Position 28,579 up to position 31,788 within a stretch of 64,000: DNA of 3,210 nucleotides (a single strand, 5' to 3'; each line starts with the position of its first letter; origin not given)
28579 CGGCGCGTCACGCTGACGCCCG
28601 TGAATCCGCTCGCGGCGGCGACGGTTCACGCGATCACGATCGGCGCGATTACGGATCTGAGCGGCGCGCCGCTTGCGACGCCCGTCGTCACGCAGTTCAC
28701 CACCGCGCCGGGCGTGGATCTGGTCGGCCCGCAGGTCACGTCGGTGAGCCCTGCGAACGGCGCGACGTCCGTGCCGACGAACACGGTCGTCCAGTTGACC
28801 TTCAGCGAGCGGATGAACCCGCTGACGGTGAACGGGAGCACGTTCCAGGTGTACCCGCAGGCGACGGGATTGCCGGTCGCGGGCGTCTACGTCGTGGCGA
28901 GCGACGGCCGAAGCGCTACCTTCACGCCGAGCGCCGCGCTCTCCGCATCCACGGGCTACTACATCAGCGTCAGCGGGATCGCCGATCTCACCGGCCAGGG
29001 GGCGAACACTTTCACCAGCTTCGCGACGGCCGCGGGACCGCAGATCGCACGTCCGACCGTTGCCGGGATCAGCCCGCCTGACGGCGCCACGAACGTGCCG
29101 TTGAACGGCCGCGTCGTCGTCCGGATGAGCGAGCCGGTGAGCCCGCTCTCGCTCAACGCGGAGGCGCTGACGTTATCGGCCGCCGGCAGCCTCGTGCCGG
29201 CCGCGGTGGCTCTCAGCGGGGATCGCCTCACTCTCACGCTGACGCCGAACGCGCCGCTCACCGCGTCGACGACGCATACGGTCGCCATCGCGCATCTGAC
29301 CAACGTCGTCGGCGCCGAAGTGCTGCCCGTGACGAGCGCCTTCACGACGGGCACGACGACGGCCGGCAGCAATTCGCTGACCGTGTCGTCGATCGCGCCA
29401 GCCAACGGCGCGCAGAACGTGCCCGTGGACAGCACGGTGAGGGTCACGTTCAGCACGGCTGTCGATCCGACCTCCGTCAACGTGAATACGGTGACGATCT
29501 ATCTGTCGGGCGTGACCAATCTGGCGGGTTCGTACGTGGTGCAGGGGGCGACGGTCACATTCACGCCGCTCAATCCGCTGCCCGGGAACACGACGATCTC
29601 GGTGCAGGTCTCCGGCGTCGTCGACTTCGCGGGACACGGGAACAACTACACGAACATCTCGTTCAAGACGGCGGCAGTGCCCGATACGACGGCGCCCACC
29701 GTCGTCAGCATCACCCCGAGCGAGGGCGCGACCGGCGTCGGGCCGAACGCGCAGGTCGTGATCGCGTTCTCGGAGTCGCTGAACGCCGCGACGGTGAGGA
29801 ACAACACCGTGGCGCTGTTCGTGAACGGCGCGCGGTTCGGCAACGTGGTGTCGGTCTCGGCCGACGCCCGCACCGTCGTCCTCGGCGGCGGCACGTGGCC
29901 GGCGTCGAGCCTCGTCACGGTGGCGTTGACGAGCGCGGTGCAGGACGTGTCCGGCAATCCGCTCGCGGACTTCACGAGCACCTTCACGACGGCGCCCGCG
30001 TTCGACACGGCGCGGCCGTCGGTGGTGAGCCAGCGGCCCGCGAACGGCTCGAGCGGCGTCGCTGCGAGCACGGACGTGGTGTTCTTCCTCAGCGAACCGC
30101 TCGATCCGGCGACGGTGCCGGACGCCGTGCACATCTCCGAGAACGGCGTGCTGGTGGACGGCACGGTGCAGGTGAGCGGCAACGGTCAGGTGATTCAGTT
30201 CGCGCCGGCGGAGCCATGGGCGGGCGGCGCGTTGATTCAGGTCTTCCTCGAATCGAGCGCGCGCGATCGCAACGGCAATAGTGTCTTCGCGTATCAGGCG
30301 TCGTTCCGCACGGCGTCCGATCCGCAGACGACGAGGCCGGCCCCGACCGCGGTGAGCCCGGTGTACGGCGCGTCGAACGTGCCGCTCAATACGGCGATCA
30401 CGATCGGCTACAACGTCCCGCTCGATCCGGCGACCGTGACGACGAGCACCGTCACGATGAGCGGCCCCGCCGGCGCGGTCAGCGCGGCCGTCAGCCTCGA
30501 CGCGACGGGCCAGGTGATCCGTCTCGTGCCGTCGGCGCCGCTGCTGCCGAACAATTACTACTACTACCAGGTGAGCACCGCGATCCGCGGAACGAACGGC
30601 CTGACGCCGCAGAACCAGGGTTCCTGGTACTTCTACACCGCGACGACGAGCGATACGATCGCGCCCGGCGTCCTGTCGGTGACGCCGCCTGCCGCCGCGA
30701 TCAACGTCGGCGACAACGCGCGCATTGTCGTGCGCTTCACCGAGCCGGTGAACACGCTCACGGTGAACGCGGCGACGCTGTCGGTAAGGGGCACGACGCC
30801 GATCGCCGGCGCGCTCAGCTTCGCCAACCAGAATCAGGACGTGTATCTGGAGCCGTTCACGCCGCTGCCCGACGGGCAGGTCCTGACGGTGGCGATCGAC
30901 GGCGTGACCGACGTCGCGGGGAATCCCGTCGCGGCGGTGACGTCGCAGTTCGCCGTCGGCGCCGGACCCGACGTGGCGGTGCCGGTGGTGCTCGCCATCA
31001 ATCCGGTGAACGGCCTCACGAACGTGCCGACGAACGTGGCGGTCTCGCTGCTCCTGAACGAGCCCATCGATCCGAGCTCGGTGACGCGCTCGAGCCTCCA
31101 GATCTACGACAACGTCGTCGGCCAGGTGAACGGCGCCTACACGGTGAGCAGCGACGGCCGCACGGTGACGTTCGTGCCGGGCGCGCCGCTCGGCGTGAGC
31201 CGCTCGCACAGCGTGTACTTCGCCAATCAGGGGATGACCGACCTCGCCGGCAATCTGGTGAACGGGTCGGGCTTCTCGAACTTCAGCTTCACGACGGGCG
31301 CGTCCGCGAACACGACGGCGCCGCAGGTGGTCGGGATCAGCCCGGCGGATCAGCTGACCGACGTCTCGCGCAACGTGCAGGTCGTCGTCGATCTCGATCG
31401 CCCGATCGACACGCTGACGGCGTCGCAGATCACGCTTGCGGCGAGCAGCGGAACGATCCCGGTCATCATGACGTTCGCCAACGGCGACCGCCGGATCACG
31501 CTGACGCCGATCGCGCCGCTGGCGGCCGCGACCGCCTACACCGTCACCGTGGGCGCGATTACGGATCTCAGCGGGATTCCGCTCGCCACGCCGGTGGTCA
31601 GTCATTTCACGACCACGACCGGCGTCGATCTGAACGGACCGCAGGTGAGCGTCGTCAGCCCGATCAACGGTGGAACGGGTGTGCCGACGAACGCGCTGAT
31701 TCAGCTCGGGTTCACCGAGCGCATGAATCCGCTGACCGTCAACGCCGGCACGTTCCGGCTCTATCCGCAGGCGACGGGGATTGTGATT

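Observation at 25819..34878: Ancient tandem triplication of a nine-module (2.9 kb) block inside the giant gene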

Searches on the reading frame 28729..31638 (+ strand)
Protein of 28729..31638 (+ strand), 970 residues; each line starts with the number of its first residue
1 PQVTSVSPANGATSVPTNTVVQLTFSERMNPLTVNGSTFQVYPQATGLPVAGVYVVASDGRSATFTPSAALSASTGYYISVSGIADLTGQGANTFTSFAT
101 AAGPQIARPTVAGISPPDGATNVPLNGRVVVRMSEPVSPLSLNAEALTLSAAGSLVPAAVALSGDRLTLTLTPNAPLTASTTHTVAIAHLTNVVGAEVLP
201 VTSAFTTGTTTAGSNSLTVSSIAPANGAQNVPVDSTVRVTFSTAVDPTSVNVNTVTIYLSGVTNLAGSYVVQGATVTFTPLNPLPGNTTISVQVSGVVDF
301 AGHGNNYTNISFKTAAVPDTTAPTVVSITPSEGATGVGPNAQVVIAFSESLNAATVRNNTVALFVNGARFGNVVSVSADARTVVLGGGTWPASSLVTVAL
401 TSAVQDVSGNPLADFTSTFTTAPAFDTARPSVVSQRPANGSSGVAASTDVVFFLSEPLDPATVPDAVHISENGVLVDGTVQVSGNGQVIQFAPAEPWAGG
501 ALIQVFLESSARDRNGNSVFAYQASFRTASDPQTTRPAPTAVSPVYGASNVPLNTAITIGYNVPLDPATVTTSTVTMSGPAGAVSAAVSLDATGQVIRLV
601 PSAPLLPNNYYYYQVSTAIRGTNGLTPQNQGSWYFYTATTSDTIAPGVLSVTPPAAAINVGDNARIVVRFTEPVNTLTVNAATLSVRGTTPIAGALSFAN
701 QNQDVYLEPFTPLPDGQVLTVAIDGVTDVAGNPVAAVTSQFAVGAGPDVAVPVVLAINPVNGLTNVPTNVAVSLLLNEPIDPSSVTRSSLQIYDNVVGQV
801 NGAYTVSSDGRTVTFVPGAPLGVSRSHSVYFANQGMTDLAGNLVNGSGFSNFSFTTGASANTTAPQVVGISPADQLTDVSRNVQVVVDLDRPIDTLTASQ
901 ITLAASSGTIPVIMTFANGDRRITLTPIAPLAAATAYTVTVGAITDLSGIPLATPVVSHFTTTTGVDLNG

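Call 14: find_homologous_proteins(query=window:28729-31638:+)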
Query window:28729-31638:+ (970 aa): 527 proteins with E <= 0.001 among 8000 candidates; the best 120 are listed.
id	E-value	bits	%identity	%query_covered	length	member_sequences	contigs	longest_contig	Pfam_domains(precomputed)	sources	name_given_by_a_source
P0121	0.0e+0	2572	99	92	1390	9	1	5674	PF13205.13,PF17970.8,PF04234.19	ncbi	ncbi:MAG: hypothetical protein DMF85_20030, partial [Acidobacteria bacterium]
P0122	0.0e+0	1826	62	100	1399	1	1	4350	PF13205.13,PF17970.8,PF04234.19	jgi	jgi:hypothetical protein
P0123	0.0e+0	1334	48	98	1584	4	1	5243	PF13205.13,PF25788.3,PF19078.7,PF04234.19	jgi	jgi:methionine-rich copper-binding protein CopC/phosphohistidine phosphatase SixA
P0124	0.0e+0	1179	61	93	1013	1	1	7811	PF13205.13,PF04234.19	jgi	jgi:hypothetical protein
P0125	0.0e+0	1131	61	62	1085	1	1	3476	PF13205.13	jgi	jgi:hypothetical protein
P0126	0.0e+0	1128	47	95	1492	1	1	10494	PF13205.13,PF17964.8,PF04234.19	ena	-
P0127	0.0e+0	1127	59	93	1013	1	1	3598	PF13205.13,PF04234.19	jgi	jgi:hypothetical protein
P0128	0.0e+0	1108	47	100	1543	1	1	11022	PF13205.13,PF04234.19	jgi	jgi:hypothetical protein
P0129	0.0e+0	1053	48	100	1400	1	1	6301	PF13205.13,PF04234.19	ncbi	ncbi:MAG: Ig-like domain-containing protein [Gammaproteobacteria bacterium]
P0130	0.0e+0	1040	46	100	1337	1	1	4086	PF13205.13,PF17964.8,PF04234.19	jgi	jgi:hypothetical protein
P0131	7.0e-287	973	48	100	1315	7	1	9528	PF13205.13,PF04234.19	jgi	-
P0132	1.3e-284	965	50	100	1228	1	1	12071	PF13205.13,PF04234.19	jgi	-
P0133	3.0e-281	954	58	86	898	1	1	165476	PF13205.13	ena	-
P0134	8.3e-277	939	40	98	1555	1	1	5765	PF13205.13,PF04234.19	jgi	jgi:hypothetical protein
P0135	3.0e-274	931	48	100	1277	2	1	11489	PF13205.13,PF04234.19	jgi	-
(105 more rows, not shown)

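Call 16: find_encoding_contigs(protein=P0121, flank=10000, max_places=4)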
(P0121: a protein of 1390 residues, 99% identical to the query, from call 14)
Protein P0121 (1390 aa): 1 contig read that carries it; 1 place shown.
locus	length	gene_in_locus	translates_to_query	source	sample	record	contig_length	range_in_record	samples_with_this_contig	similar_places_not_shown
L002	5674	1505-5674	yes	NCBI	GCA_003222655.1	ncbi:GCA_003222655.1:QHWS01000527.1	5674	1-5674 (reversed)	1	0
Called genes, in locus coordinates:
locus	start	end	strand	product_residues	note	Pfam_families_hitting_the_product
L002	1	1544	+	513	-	PF04234:CopC (faint), PF13205:Big_5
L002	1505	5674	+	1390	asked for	PF04234:CopC (faint), PF13205:Big_5, PF17970:bMG1 (faint), PF13205:Big_5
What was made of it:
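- The sister assembly is fragmented here: L002 is a 5.7-kb contig made only of repeats (call 16).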

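Call 17: find_encoding_contigs(protein=P0133, flank=10000, max_places=3)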
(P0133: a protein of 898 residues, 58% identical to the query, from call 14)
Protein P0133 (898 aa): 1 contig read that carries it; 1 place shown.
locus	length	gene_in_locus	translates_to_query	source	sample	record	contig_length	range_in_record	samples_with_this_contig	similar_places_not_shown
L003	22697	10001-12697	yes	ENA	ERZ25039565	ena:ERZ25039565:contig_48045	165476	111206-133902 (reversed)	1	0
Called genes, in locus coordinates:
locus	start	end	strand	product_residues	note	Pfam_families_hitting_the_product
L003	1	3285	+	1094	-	PF02368:Big_2 (weak), PF18884:TSP3_bac (weak), PF08309:LVIVD, PF17957:Big_7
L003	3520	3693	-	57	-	-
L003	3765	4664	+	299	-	PF13205:Big_5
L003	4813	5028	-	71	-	-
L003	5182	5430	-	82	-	-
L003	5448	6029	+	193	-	PF13205:Big_5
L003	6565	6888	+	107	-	PF13205:Big_5 (weak)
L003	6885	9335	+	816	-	PF04234:CopC (faint), PF13205:Big_5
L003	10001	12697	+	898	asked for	PF13205:Big_5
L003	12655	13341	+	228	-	PF13205:Big_5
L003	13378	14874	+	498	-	PF06537:DHOR (weak)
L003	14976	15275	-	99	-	-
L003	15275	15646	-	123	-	-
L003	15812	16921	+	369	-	PF02518:HATPase_c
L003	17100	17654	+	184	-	PF00535:Glycos_transf_2, PF10111:Glyco_tranf_2_2 (weak), PF13641:Glyco_tranf_2_3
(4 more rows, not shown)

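Call 31: find_encoding_contigs(protein=P0122, flank=10000, max_places=3)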
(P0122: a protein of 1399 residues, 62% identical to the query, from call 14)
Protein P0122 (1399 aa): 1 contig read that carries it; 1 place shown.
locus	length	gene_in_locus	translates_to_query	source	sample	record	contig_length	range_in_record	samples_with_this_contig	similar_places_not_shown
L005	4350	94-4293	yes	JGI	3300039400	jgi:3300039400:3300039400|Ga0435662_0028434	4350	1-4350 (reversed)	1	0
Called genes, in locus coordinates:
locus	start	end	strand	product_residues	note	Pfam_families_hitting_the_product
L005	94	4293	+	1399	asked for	PF04234:CopC (faint), PF13205:Big_5, PF17970:bMG1 (faint), PF13205:Big_5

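Call 46: search_solved_structures(query=window:28729-31638:+, max_evalue=0.001)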
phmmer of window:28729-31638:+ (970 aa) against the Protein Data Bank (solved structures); distinct sequences matched with E-value up to 0.001: 0.
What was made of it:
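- Closest known: S-layer proteins SbsA/SbsC of Geobacillus. Different: No sequence-level PDB hit was found (call 46).
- Tried and rejected: A sequence search of block B against the PDB found nothing at E <= 1e-3 (call 46).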

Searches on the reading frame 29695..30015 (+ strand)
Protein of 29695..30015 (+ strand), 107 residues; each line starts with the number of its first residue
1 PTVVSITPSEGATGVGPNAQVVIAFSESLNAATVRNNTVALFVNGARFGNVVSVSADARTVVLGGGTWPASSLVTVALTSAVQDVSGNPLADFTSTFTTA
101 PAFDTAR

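Call 62: predict_structure(alignment_id=A3)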
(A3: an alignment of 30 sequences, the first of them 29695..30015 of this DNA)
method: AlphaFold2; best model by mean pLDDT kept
length: 107 residues; sequences in the alignment: 30
mean_pLDDT: 92.9   pTM: 0.82
mean pLDDT of the five models: 92.9, 92.8, 91.9, 91.8, 86.3
residues with pLDDT >= 90: 89; 70-90: 14; 50-70: 3; < 50: 1
segments of 3 or more residues with pLDDT < 50: none
pLDDT, mean of each block of 10 residues (from residue 1): 97 93 97 93 92 94 87 96 97 97 72
secondary structure, 60 per line:
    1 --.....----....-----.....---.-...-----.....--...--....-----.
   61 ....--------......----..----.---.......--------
elements in order: E3-7 E12-15 E21-25 E39-43 E46-48 E51-54 E60-64 E73-78 E93-99
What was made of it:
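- On Big_5 (PF13205) Ig-like domain array: Call 62: all-beta model with pLDDT 92.9.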

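Call 64: fold_search(model_id=the predicted structure, library=pdb)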
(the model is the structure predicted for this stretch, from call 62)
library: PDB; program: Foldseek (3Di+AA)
matches with E <= 10: 1903; with E <= 0.001: 57
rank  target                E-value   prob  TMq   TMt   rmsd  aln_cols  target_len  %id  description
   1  4uic                  1.9e-05  1.00  0.68  0.12   3.0       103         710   17  Crystal structure of the S-layer protein rSbsC(31-844) (released 2016-04-13)
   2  2c9r                  2.4e-05  1.00  0.76  0.83   1.7       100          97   23  apo-H91F CopC (released 2006-05-03)
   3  4uj6                  4.8e-05  1.00  0.68  0.12   2.9       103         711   18  Structure of surface layer protein SbsC, domains 1-6 (released 2016-04-27)
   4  5icu                  7.0e-05  1.00  0.71  0.74   2.7       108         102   15  The crystal structure of CopC from Methylosinus trichosporium OB3b (released 2016-04-06)
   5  8ytq_B                9.1e-05  1.00  0.65  0.56   4.0       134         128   12  The structure of apoCopC from Thioalkalivibrio paradoxus (released 2024-04-24)
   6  6iyw_A                9.6e-05  1.00  0.69  0.31   2.9       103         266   18  Crystal sturucture of L,D-transpeptidase LdtMt2 from Mycobacterium tuberculosis in complex with Imipenem adduct (released 2019-02-27)
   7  6iyv_A                1.0e-04  1.00  0.69  0.31   2.9       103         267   17  Crystal sturucture of L,D-transpeptidase LdtMt2 from Mycobacterium tuberculosis in complex with ertapenem adduct (released 2019-02-27)
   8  4huc_A                1.0e-04  1.00  0.69  0.32   2.9       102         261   18  Crystal structure of LdtMt2, a L,D-transpeptidase from Mycobacterium tuberculosis: domain B and C (released 2012-12-12)
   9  4qra_B                1.1e-04  1.00  0.70  0.26   2.8       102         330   18  Structure and specificity of L-D-Transpeptidase from Mycobacterium tuberculosis and antibiotic resistance: Calcium bin (released 2015-12-23)
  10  1ix2_A                1.1e-04  1.00  0.65  0.68   3.6       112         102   18  Crystal Structure of Selenomethionine PcoC, a Copper Resistance Protein from Escherichia coli (released 2002-11-27)
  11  3tx4_B                1.2e-04  1.00  0.68  0.31   2.9       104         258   18  Crystal Structure of Mutant (C354A) M. tuberculosis LD-transpeptidase type 2 (released 2012-12-05)
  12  4qra_A                1.3e-04  1.00  0.70  0.26   2.8       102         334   19  Structure and specificity of L-D-Transpeptidase from Mycobacterium tuberculosis and antibiotic resistance: Calcium bin (released 2015-12-23)
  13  2ra1                  1.5e-04  1.00  0.69  0.20   2.9       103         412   17  Crystal structure of the N-terminal part of the bacterial S-layer protein SbsC (released 2008-08-19)
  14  3bc9_A                1.6e-04  1.00  0.75  0.15   2.1       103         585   16  Alpha-amylase B in complex with acarbose (released 2008-04-22)
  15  3vyo_A                1.6e-04  1.00  0.68  0.31   2.9       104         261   19  Crystal structure of Mycobacterium tuberculosis L,D-transpeptidase LdtMt2 N140 truncation mutant (resideus 140-408) (released 2013-06-19)
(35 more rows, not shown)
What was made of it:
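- On Big_5 (PF13205) Ig-like domain array: Call 64: the top Foldseek hits are SbsC Ig-like domains, CopC and the Ig domains of L,D-transpeptidases (probability 1.00, TM 0.65-0.76).
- Closest known: S-layer proteins SbsA/SbsC of Geobacillus. Same: The AF2 model of one domain (pLDDT 92.9) hits SbsC structures 4uic, 4uj6 and 2ra1 first (calls 62, 64).
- It is nearest to the S-layer SbsC Ig-like domains (calls 62, 64).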
